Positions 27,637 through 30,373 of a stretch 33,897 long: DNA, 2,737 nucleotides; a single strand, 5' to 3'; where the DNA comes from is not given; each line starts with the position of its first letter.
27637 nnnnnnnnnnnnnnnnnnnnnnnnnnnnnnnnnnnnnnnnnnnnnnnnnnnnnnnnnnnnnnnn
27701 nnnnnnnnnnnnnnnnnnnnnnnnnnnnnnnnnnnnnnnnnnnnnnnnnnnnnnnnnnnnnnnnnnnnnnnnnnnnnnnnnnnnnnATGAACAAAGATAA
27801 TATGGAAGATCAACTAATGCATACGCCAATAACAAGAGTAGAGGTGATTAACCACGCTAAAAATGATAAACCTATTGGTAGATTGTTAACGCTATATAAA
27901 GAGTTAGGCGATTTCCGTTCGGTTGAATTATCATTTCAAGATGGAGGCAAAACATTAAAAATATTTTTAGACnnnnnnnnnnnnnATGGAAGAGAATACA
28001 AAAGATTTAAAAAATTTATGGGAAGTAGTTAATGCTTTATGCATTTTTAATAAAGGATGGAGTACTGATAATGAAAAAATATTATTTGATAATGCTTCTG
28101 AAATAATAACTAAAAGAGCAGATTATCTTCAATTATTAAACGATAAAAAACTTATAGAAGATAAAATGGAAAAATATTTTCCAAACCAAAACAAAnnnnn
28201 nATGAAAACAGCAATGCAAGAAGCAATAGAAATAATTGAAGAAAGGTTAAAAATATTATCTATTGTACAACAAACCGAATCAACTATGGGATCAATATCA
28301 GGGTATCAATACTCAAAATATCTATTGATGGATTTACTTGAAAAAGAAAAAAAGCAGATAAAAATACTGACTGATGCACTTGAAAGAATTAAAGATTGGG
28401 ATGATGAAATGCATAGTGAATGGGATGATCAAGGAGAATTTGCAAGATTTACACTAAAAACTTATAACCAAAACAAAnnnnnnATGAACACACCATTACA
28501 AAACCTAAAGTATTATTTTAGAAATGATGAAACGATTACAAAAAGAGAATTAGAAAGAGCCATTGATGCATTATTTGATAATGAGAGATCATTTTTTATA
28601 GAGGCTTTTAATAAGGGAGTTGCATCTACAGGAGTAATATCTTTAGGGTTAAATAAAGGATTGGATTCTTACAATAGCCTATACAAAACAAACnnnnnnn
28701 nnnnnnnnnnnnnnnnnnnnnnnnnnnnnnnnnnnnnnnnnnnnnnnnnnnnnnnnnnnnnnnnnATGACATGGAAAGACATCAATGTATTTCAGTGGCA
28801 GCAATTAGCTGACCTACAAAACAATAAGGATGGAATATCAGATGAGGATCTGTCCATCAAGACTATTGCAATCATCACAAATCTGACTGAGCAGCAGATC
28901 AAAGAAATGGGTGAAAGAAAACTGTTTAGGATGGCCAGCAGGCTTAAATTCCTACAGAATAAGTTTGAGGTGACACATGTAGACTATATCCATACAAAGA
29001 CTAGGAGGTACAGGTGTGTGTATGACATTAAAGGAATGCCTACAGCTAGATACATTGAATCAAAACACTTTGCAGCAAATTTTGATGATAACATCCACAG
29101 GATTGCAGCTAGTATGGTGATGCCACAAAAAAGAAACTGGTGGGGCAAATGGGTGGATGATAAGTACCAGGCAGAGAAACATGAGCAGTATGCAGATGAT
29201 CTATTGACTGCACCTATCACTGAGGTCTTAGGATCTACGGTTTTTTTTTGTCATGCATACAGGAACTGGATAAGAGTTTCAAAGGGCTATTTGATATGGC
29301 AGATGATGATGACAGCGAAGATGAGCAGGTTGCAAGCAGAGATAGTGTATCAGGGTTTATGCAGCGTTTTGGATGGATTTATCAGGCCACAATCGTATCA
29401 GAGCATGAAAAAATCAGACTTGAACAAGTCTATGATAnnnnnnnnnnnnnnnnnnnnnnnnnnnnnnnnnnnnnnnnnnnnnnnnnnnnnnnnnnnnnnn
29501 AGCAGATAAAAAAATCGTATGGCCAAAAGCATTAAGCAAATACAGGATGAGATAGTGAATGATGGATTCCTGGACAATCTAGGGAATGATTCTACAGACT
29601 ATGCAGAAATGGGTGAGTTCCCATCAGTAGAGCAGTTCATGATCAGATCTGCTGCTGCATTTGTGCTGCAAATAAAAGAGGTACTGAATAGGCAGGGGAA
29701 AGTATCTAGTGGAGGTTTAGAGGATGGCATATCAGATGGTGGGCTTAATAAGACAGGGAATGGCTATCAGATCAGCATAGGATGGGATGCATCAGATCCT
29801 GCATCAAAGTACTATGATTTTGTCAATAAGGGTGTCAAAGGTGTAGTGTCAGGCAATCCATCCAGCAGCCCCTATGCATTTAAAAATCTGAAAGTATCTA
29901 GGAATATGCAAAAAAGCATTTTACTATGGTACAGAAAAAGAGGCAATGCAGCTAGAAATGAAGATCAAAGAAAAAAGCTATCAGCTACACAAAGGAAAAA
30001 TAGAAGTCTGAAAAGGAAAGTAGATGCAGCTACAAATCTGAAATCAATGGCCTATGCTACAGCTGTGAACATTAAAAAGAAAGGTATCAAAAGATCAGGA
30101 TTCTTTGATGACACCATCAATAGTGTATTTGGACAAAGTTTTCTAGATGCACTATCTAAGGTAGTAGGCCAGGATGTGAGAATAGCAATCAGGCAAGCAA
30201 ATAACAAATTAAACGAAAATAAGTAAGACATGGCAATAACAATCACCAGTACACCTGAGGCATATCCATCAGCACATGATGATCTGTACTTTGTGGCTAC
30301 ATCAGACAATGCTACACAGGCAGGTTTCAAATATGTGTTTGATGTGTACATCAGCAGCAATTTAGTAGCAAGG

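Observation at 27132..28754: Low-GC five-gene moron array joined by a conserved 21-nt stop/start junction element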

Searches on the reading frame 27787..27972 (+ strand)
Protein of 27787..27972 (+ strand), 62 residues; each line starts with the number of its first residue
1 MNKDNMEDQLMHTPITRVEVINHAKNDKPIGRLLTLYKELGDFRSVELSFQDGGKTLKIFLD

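Call 10: search_protein_families(library=phrogs, proteins=[window:27787-27972:+], max_evalue=0.1)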
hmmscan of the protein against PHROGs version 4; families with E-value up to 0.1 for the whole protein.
window:27787-27972:+ (62 aa): 2 families
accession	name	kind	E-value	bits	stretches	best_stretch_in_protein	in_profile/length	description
phrog_10600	-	unknown function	4.3e-07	30.6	1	11-61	15-61/62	-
phrog_3082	-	unknown function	0.012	16.7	1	9-50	28-69/167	-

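Call 11: search_protein_families(library=pfam, proteins=[window:27787-27972:+], max_evalue=0.1)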
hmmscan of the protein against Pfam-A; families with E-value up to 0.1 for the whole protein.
window:27787-27972:+ (62 aa): 0 families

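Call 59: search_protein_families(library=padloc, proteins=[window:27787-27972:+], max_evalue=0.1)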
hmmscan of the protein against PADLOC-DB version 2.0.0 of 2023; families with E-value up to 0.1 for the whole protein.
window:27787-27972:+ (62 aa): 0 families

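Call 60: search_protein_families(library=ncbifam, proteins=[window:27787-27972:+], max_evalue=0.1)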
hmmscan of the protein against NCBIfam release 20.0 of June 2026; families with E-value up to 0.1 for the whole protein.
window:27787-27972:+ (62 aa): 0 families

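Call 80: search_dna_similar(query=window:27787-27972:+, collection=phages, mode=protein, max_evalue=0.01, max_rows=25)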
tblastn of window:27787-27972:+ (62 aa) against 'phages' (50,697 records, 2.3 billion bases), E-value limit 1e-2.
Records with a match: 33; places in all: 33; records where one place covers at least 80% of the query: 5.
Best place of each record, by identity: <60% 33.
By first word of the organism name: Mycobacterium 32; Rhodobacter 1.
By host as written in the record: Mycobacterium smegmatis mc2 155 27; Rhodobacter capsulatus YW1 1; Mycobacterium abscessus T49 1; Mycobacterium abscessus GD86 1; Mycobacterium smegmatis mc2155 1; Mycobacterium smegmatis mc#155 1; - 1.
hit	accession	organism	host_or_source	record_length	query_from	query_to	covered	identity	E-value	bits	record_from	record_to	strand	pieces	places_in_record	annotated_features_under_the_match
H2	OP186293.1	Rhodobacter phage RcXuper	Rhodobacter capsulatus YW1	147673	15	61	76%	44.7%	1e-4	43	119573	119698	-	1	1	hypothetical protein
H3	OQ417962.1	Mycobacterium phage prophiT49-2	Mycobacterium abscessus T49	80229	12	61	81%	42.0%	6e-3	38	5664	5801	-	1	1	10: hypothetical protein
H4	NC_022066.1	Mycobacterium phage Redno2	Mycobacterium smegmatis mc2 155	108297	11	61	82%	39.2%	3e-3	39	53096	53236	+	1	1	83: hypothetical protein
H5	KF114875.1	Mycobacterium phage Redno2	Mycobacterium smegmatis mc2 155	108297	11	61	82%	39.2%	3e-3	39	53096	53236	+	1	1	83: hypothetical protein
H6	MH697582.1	Mycobacterium phage Ejimix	Mycobacterium smegmatis mc2 155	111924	11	61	82%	39.2%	3e-3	39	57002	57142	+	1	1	86.1: hypothetical protein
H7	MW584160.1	Mycobacterium phage prophi86-1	Mycobacterium abscessus GD86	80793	12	61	81%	40.0%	9e-3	37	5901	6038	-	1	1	12: hypothetical protein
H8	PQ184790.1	Mycobacterium phage Dove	Mycobacterium smegmatis mc2 155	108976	15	61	76%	38.3%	9e-3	37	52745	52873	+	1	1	77: hypothetical protein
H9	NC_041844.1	Mycobacterium phage Optimus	Mycobacterium smegmatis mc2 155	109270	15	61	76%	38.3%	9e-3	37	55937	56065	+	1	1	86: hypothetical protein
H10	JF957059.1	Mycobacterium phage Optimus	Mycobacterium smegmatis mc2 155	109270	15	61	76%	38.3%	9e-3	37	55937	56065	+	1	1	86: hypothetical protein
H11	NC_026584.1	Mycobacterium phage Minerva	Mycobacterium smegmatis mc2 155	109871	15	61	76%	38.3%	9e-3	37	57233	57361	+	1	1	91: hypothetical protein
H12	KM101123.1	Mycobacterium phage Minerva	Mycobacterium smegmatis mc2 155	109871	15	61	76%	38.3%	9e-3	37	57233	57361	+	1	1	91: hypothetical protein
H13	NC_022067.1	Mycobacterium phage Wanda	Mycobacterium smegmatis mc2 155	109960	15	61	76%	38.3%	9e-3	37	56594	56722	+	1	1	96: hypothetical protein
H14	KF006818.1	Mycobacterium phage Wanda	Mycobacterium smegmatis mc2 155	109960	15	61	76%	38.3%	9e-3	37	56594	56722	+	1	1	96: hypothetical protein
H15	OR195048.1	Mycobacterium phage Bombitas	Mycobacterium smegmatis mc2 155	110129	15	61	76%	38.3%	9e-3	37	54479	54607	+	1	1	80: hypothetical protein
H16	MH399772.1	Mycobacterium phage Constella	Mycobacterium smegmatis mc2 155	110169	15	61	76%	38.3%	9e-3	37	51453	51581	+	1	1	77: hypothetical protein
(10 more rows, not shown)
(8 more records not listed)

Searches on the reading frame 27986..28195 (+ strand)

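Call 10: search_protein_families(library=phrogs, proteins=[window:27986-28195:+], max_evalue=0.1)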
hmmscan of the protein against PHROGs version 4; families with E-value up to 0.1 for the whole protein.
window:27986-28195:+ (70 aa): 0 families

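Call 11: search_protein_families(library=pfam, proteins=[window:27986-28195:+], max_evalue=0.1)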
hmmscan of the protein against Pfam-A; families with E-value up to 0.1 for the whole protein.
window:27986-28195:+ (70 aa): 1 family
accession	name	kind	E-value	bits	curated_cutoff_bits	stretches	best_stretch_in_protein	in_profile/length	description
PF16544.10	STAR_dimer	-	0.06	13.3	26.3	1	43-58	4-20/53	Homodimerisation region of STAR domain protein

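Call 59: search_protein_families(library=padloc, proteins=[window:27986-28195:+], max_evalue=0.1)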
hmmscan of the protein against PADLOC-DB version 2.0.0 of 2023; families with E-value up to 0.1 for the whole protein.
window:27986-28195:+ (70 aa): 0 families

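Call 60: search_protein_families(library=ncbifam, proteins=[window:27986-28195:+], max_evalue=0.1)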
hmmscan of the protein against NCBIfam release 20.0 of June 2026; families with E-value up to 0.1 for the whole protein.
window:27986-28195:+ (70 aa): 0 families

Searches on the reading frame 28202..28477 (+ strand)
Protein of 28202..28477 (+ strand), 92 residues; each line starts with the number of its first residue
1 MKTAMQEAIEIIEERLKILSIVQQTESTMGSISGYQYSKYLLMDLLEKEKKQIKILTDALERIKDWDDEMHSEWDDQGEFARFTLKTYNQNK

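Call 10: search_protein_families(library=phrogs, proteins=[window:28202-28477:+], max_evalue=0.1)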
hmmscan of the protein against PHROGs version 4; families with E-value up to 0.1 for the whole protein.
window:28202-28477:+ (92 aa): 1 family
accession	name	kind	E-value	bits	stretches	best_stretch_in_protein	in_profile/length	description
phrog_27621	-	unknown function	0.039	15.3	0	5-40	6-42/55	-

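Call 11: search_protein_families(library=pfam, proteins=[window:28202-28477:+], max_evalue=0.1)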
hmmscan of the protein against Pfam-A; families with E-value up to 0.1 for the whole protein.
window:28202-28477:+ (92 aa): 0 families

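Call 37: find_homologous_proteins(query=window:28202-28477:+)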
Query window:28202-28477:+ (92 aa): 82 proteins with E <= 0.001 among 243 candidates.
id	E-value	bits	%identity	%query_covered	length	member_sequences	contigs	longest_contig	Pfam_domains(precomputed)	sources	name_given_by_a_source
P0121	7.6e-52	190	100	100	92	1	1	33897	-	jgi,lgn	jgi:hypothetical protein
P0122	1.3e-44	167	88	100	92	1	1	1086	-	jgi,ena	jgi:hypothetical protein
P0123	1.0e-35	139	78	100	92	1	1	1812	-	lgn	-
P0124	2.6e-35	138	80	92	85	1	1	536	-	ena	-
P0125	1.6e-22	97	93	60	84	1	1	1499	-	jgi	-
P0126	5.7e-22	95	74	67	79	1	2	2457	-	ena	-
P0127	1.2e-21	94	60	100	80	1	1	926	-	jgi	-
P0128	1.5e-21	94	60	99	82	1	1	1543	-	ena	-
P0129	5.6e-21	92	61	100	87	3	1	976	-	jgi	jgi:hypothetical protein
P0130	1.7e-20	90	58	100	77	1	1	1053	-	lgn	-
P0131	2.7e-20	90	88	53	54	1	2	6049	-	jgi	-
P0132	2.8e-20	90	91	58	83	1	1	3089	-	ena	-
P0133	2.9e-20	90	73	74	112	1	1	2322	-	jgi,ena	jgi:hypothetical protein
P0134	3.0e-20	90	92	58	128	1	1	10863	-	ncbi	-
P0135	4.0e-20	89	57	100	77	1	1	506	-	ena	-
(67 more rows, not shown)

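Call 55: search_dna_similar(query=window:28202-28477:+, collection=phages, mode=protein, max_evalue=0.01, max_rows=25)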
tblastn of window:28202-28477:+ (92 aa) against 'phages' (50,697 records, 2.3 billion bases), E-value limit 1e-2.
No match.

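Call 59: search_protein_families(library=padloc, proteins=[window:28202-28477:+], max_evalue=0.1)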
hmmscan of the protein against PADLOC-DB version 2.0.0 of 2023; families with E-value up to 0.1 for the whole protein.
window:28202-28477:+ (92 aa): 0 families

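Call 60: search_protein_families(library=ncbifam, proteins=[window:28202-28477:+], max_evalue=0.1)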
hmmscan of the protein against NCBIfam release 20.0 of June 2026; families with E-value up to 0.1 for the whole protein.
window:28202-28477:+ (92 aa): 3 families
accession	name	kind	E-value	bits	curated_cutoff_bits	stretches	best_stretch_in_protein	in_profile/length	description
NF009984.0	PRK13450.1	equivalog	0.023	14.6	164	1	4-69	28-93/133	F0F1 ATP synthase subunit epsilon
NF006757.0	PRK09277.1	subfamily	0.032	11.9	686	1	3-84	7-88/888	aconitate hydratase AcnA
NF002239.0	PRK01146.2-3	equivalog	0.068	13.3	108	0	34-75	46-87/92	DNA-directed RNA polymerase subunit L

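Call 61: search_solved_structures(query=A2, max_evalue=1)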
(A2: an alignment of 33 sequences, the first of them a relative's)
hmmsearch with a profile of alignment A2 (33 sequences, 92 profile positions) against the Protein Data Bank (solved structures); distinct sequences matched with E-value up to 1: 1.
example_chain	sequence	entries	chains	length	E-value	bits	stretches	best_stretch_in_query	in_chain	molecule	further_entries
1zzp_A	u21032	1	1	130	0.21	15.2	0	2-44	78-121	Proto-oncogene tyrosine-protein kinase ABL1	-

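Call 66: predict_structure(alignment_id=A2)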
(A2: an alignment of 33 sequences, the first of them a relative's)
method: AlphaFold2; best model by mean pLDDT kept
length: 92 residues; sequences in the alignment: 33
mean_pLDDT: 69.0   pTM: 0.43
mean pLDDT of the five models: 69.0, 68.5, 68.0, 65.3, 64.1
residues with pLDDT >= 90: 0; 70-90: 45; 50-70: 47; < 50: 0
segments of 3 or more residues with pLDDT < 50: none
pLDDT, mean of each block of 10 residues (from residue 1): 68 72 62 67 77 79 65 62 72 56
secondary structure, 60 per line:
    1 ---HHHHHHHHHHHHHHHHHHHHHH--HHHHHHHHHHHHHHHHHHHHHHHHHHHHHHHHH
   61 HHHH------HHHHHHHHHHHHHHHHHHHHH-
elements in order: H4-25 H28-64 H71-91

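Call 71: fold_search(model_id=the predicted structure, library=viral)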
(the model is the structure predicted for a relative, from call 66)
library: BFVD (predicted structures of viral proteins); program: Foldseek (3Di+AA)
matches with E <= 10: 47; with E <= 0.001: 0
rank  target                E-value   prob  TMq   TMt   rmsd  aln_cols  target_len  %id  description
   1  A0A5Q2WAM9            1.8e+00  0.18  0.38  0.19   8.8        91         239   15  (no name in the UniProt tables at hand)
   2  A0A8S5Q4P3            2.5e+00  0.14  0.40  0.39  13.7        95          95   15  Uncharacterized protein [Podoviridae sp. ctza028]
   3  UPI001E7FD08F         2.7e+00  0.21  0.42  0.45   7.4        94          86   19  (no name look-up for this kind of identifier)
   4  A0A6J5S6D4            2.9e+00  0.30  0.44  0.56   8.3        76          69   12  Uncharacterized protein [uncultured Caudovirales phage]
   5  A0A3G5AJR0            3.5e+00  0.23  0.44  0.29  15.9        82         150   13  Uncharacterized protein [Sylvanvirus sp.]
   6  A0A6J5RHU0            3.5e+00  0.15  0.39  0.31   7.9        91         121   10  Uncharacterized protein [uncultured Caudovirales phage]
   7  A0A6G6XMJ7            3.7e+00  0.13  0.38  0.07  19.2       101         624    9  (no name in the UniProt tables at hand)
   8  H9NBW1                4.2e+00  0.08  0.30  0.29  10.7        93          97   10  (no name in the UniProt tables at hand)
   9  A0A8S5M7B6            4.7e+00  0.63  0.53  0.77   1.2        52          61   15  Uncharacterized protein [Siphoviridae sp. ctrgt10]
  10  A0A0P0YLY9            4.7e+00  0.12  0.36  0.06  13.3        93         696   13  (no name in the UniProt tables at hand)
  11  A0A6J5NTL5            5.3e+00  0.30  0.53  0.71   3.2        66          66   18  Uncharacterized protein [uncultured Caudovirales phage]
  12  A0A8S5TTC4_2          5.3e+00  0.13  0.44  0.08   6.0        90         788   19  Minor tail protein [Siphoviridae sp. ct5jB2]
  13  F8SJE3                5.7e+00  0.16  0.37  0.41   4.0        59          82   15  Uncharacterized protein 307 [Pseudomonas phage PhiPA3]
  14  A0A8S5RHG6            6.0e+00  0.12  0.47  0.40   6.8       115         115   16  Uncharacterized protein [virus sp. ctiha2]
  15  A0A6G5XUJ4            6.0e+00  0.12  0.47  0.30   7.2       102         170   10  (no name in the UniProt tables at hand)
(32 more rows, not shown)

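Call 87: search_protein_representatives(alignment_id=A2)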
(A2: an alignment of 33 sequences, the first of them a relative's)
Query: 33 sequences, 92 profile positions. Proteins with E-value up to 0.001 (for the whole library): 231; up to 1e-10: 14; up to 1e-30: 0. The best 150 are listed.
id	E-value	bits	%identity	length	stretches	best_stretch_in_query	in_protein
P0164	2.8e-24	101.4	-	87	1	5-92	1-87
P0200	2.0e-22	95.5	-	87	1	1-92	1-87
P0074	3.8e-20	88.1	-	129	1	1-59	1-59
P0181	2.0e-19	85.8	-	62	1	35-92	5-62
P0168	7.2e-17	77.6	-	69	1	5-64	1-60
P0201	1.3e-15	73.6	-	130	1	2-92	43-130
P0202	1.2e-14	70.5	-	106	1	1-91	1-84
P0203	1.4e-14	70.3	-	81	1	1-92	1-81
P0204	1.5e-12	63.8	-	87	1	37-92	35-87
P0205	2.8e-12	62.9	-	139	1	1-91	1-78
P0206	3.2e-12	62.7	-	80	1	1-92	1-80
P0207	9.1e-12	61.3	-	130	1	33-91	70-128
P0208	1.4e-11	60.6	-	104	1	1-61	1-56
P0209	5.6e-11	58.7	-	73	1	39-92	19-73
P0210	1.4e-09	54.3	-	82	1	1-92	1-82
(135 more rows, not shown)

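Call 90: search_protein_families(library=pfam, alignment_id=A3, max_evalue=0.01)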
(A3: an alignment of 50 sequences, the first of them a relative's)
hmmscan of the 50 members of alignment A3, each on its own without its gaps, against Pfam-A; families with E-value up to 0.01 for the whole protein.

A. member 1, P0121 (92 aa): 0 families

B. families by the number of members that match (of 50 scanned): 7 families
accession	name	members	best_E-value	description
PF08775.15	ParB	1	1e-06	ParB family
PF12717.13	Cnd1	1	0.0043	non-SMC mitotic condensation complex subunit 1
PF05823.17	Gp-FAR-1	1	0.0048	Nematode fatty acid retinoid binding protein (Gp-FAR-1)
PF09539.15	DUF2385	1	0.0055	Protein of unknown function (DUF2385)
PF01025.24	GrpE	1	0.007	GrpE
PF08861.15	DUF1828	1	0.0078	Domain of unknown function DUF1828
PF18938.6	aRib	1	0.0093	Atypical Rib domain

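Call 103: find_encoding_contigs(protein=P0122, flank=1500, max_places=3)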
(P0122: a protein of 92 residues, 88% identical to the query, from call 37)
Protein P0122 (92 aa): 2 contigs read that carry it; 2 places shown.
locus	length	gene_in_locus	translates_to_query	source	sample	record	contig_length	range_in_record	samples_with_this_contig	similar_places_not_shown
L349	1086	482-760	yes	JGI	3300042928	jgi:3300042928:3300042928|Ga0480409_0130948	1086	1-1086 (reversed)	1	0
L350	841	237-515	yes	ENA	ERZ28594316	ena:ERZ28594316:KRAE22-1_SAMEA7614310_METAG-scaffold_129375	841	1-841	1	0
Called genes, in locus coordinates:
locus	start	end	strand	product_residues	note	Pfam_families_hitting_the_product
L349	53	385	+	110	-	-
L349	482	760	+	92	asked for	-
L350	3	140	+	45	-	?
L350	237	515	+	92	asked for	-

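Call 104: find_encoding_contigs(protein=P0123, flank=1500, max_places=3)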
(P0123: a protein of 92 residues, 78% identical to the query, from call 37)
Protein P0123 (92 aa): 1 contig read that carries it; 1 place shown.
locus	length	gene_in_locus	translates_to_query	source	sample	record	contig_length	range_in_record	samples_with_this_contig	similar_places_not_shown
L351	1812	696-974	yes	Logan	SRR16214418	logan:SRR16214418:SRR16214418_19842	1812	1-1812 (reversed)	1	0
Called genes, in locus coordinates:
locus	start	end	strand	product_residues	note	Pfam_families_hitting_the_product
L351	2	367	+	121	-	?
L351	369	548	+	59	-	-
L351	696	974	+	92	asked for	-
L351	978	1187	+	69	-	-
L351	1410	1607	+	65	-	-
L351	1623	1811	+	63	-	?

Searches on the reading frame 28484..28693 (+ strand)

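Call 10: search_protein_families(library=phrogs, proteins=[window:28484-28693:+], max_evalue=0.1)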
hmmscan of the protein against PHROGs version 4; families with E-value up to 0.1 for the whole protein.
window:28484-28693:+ (70 aa): 1 family
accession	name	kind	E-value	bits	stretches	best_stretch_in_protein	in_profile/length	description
phrog_10645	-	unknown function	0.016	16.6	1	22-57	67-102/106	-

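Call 11: search_protein_families(library=pfam, proteins=[window:28484-28693:+], max_evalue=0.1)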
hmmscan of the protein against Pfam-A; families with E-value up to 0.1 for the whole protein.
window:28484-28693:+ (70 aa): 1 family
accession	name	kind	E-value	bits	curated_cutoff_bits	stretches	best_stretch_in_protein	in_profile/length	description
PF21657.2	L544_helical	-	0.078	13.4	27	0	6-34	17-44/144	Nucleotidyl transferase L544, helical domain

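Call 59: search_protein_families(library=padloc, proteins=[window:28484-28693:+], max_evalue=0.1)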
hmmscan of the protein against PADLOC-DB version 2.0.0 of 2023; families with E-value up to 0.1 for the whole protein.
window:28484-28693:+ (70 aa): 0 families

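Call 60: search_protein_families(library=ncbifam, proteins=[window:28484-28693:+], max_evalue=0.1)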
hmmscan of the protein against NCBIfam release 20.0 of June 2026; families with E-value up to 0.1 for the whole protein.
window:28484-28693:+ (70 aa): 0 families

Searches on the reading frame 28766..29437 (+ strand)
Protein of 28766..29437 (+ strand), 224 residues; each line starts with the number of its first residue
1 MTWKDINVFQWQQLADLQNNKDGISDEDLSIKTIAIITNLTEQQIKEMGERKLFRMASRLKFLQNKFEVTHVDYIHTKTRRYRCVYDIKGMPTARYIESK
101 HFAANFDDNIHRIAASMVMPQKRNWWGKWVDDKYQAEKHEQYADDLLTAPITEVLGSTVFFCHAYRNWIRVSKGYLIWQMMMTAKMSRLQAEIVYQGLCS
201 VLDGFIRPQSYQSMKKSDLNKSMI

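Call 10: search_protein_families(library=phrogs, proteins=[window:28766-29437:+], max_evalue=0.1)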
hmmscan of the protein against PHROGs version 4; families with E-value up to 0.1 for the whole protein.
window:28766-29437:+ (224 aa): 1 family
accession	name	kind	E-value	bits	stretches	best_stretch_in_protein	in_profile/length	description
phrog_28879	-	unknown function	0.014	16.9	1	36-96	21-79/116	-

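Call 11: search_protein_families(library=pfam, proteins=[window:28766-29437:+], max_evalue=0.1)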
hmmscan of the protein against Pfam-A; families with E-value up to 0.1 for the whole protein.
window:28766-29437:+ (224 aa): 0 families

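Call 60: search_protein_families(library=ncbifam, proteins=[window:28766-29437:+], max_evalue=0.1)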
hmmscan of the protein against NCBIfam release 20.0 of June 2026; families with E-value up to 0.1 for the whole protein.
window:28766-29437:+ (224 aa): 0 families

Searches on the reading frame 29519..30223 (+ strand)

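Call 10: search_protein_families(library=phrogs, proteins=[window:29519-30223:+], max_evalue=0.1)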
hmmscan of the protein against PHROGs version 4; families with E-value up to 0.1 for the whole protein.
window:29519-30223:+ (235 aa): 0 families

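Call 11: search_protein_families(library=pfam, proteins=[window:29519-30223:+], max_evalue=0.1)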
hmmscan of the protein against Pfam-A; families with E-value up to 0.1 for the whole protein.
window:29519-30223:+ (235 aa): 1 family
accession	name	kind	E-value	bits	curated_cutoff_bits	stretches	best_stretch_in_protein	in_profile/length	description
PF06098.16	Radial_spoke_3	-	0.069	13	26.4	1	145-221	126-203/229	Radial spoke protein 3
